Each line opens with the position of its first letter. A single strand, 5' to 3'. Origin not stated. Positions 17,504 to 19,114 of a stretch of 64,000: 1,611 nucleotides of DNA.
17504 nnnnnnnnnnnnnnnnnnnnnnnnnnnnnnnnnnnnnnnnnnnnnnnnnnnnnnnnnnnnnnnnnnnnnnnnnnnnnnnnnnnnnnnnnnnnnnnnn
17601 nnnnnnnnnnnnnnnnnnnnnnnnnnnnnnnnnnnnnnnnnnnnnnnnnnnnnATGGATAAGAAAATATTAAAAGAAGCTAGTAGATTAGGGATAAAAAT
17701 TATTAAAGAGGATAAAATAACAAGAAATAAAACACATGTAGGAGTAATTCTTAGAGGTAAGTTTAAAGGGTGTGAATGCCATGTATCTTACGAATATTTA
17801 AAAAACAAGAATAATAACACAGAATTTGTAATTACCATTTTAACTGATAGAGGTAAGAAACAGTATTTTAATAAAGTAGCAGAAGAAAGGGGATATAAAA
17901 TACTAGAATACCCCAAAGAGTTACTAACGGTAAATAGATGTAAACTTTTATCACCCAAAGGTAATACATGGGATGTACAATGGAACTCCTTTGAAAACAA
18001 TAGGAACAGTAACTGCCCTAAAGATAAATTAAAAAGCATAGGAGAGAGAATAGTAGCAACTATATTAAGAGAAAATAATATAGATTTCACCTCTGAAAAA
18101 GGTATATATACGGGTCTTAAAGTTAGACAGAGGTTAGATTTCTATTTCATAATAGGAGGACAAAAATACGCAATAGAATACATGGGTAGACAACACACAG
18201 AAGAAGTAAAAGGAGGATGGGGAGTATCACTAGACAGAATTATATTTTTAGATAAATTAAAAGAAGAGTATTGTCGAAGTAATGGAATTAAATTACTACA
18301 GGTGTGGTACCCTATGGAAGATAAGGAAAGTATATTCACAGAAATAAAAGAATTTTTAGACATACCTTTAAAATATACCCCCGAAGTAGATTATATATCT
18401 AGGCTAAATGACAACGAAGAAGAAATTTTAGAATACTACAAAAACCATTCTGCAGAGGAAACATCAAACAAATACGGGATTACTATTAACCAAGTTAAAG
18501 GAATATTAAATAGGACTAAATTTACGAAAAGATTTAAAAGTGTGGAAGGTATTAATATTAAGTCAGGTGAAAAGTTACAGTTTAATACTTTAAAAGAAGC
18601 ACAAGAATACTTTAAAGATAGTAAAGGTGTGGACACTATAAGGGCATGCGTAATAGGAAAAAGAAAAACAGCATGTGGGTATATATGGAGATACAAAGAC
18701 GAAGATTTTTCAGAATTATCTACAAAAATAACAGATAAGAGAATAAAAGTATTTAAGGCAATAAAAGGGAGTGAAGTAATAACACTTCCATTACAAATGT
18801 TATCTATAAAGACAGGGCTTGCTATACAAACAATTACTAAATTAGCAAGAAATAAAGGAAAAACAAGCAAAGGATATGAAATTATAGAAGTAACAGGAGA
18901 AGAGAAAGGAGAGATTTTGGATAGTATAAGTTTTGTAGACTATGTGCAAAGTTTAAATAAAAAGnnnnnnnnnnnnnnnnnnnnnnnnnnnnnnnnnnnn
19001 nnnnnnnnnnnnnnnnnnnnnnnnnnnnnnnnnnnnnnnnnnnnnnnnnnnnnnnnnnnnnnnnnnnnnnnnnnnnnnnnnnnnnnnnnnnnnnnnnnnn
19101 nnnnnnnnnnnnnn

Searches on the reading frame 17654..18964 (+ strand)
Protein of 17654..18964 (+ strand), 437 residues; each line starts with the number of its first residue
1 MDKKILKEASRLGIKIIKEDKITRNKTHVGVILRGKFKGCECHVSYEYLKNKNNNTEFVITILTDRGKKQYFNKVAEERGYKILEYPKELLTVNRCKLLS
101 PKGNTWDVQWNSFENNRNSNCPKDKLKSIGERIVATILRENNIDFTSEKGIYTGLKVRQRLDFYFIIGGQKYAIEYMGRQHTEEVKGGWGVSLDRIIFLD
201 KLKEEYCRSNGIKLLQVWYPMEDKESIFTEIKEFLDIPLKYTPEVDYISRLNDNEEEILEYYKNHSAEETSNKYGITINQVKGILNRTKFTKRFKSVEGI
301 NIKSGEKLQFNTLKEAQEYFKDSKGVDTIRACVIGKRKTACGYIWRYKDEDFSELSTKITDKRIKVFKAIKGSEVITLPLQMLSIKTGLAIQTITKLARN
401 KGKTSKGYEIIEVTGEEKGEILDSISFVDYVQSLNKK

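Call 22: search_protein_families(library=pfam, proteins=[window:17654-18964:+], max_evalue=0.01)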
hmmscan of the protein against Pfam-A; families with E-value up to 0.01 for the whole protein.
window:17654-18964:+ (437 aa): 0 families

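Call 25: search_protein_families(library=phrogs, proteins=[window:17654-18964:+], max_evalue=0.001)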
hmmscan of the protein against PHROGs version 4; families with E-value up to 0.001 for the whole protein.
window:17654-18964:+ (437 aa): 5 families
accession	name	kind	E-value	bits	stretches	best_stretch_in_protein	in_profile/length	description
phrog_7140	-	DNA, RNA and nucleotide metabolism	4e-168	560.5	1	1-436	1-422/423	intron encoded nuclease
phrog_559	-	DNA, RNA and nucleotide metabolism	3.6e-32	112.9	1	8-293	191-472/607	HNH endonuclease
phrog_4538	-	unknown function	1.4e-26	94.4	1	116-347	218-446/447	-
phrog_9084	-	DNA, RNA and nucleotide metabolism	1.1e-16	62.4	1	117-232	51-165/187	homing endonuclease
phrog_20162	-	DNA, RNA and nucleotide metabolism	1.4e-06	29.6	1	289-351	24-85/88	HNH endonuclease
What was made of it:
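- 17654..18967 (+): Free-standing nuclease-like gene ('orfc', 437 aa) directly downstream; context only, and any role in intron mobility is hypothetical. phrog_7140 'intron encoded nuclease', E = 4e-168, full length, plus weaker matches to HNH and homing-endonuclease PHROGs (call 25).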

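Call 60: search_solved_structures(query=window:17654-18964:+, max_evalue=1)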
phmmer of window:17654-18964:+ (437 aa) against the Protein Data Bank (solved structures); distinct sequences matched with E-value up to 1: 2.
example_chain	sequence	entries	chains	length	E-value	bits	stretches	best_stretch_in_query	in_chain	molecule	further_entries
7rro_W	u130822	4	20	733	0.19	13.6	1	144-230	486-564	EFHC2 | EF-hand domain-containing family member C2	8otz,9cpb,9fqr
1t7v_A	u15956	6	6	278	0.98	11.2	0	303-357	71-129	Zinc-alpha-2-glycoprotein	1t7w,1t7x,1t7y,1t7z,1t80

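Call 61: search_protein_families(library=ncbifam, proteins=[window:17654-18964:+], max_evalue=0.1)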
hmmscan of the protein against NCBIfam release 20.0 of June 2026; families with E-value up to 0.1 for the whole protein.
window:17654-18964:+ (437 aa): 1 family
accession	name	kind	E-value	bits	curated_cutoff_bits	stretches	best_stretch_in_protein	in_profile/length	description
TIGR02937.1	sigma70-ECF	superfamily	0.085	12.5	42.9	0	247-289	114-158/165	sigma-70 family RNA polymerase sigma factor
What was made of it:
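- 17654..18967 (+): There is no Pfam, NCBIfam or PDB match (calls 22, 60, 61).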

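Call 63: search_dna_similar(query=window:17654-18964:+, collection=phages, mode=protein, max_rows=40, rows=spread)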
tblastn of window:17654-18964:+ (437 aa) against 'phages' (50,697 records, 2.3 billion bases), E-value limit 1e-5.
Records with a match: 232; places in all: 280; records where one place covers at least 80% of the query: 24.
Best place of each record, by identity: >=99% 1; <60% 231.
By first word of the organism name: Staphylococcus 167; Enterococcus 25; Bacillus 19; Lactococcus 15; Klebsiella 2; Twortvirus 1; Aerococcus 1; Lactobacillus 1; Mammaliicoccus 1.
By host as written in the record: Staphylococcus aureus 38; Staphylococcus sp. 19; Staphylococcus carnosus TM300 17; - 16; Lactococcus lactis 15; Staphylococcus xylosus M1997-2/10 8; Enterococcus faecalis 7; Staphylococcus epidermidis F12 6; and 67 more.
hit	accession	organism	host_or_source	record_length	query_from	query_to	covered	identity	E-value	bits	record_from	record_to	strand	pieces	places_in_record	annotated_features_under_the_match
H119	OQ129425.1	Staphylococcus phage vB_SauM_JDYN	Staphylococcus aureus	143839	1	433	99%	51.8%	8e-140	447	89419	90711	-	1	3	hypothetical protein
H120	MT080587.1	Staphylococcus phage vB_SauM_EW20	Staphylococcus carnosus TM300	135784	9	433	97%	52.5%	2e-134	432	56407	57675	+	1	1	record has no annotation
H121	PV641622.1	Staphylococcus phage St14.GH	Staphylococcus aureus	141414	1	433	99%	51.4%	7e-140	447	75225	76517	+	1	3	hypothetical protein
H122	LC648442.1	Staphylococcus phage vB_SsapH-Golestan-105-M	Staphylococcus saprophyticus 105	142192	5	433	98%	51.6%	7e-141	450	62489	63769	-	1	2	hypothetical protein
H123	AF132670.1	Twortvirus twort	-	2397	1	219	50%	100.0%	3e-150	451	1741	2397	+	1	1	unknown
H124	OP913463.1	Staphylococcus virus vB_SurM-PSU5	Staphylococcus ureilyticus ATCC49330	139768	125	433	71%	49.8%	4e-85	290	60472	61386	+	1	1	hypothetical protein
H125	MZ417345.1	Staphylococcus phage PG-2021_84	Staphylococcus xylosus M1997-2/10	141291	125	433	71%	49.8%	9e-84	286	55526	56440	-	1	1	record has no annotation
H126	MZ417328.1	Staphylococcus phage PG-2021_2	Mammaliicoccus vitulinus C5817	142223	125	433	71%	49.8%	9e-84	286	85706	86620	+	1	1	record has no annotation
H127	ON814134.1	Staphylococcus phage vB_SauM-V1SA19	Staphylococcus aureus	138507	125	433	71%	49.2%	1e-85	291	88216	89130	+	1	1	hypothetical protein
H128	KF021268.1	Staphylococcus phage phiIBB-SEP1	Staphylococcus epidermidis 9142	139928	128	437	68%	36.5%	1e-24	172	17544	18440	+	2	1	hypothetical protein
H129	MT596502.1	Staphylococcus phage vB_SepM_BE05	Staphylococcus epidermidis F12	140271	128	437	68%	35.5%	2e-21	165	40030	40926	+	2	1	hypothetical protein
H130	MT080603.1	Staphylococcus phage vB_SauM_EW9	Staphylococcus carnosus TM300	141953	116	437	71%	33.8%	4e-11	141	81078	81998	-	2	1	record has no annotation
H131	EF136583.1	Staphylococcus phage U16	Staphylococcus epidermidis CCS 1024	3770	128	435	70%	33.9%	6e-25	194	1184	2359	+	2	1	putative intron-encoded nuclease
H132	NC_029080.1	Staphylococcus phage 812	Staphylococcus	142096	128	435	70%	33.9%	8e-25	194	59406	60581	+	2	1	intron encoded nuclease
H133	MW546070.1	Staphylococcus phage PM32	-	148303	128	435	70%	33.9%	8e-25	194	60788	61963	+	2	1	hypothetical protein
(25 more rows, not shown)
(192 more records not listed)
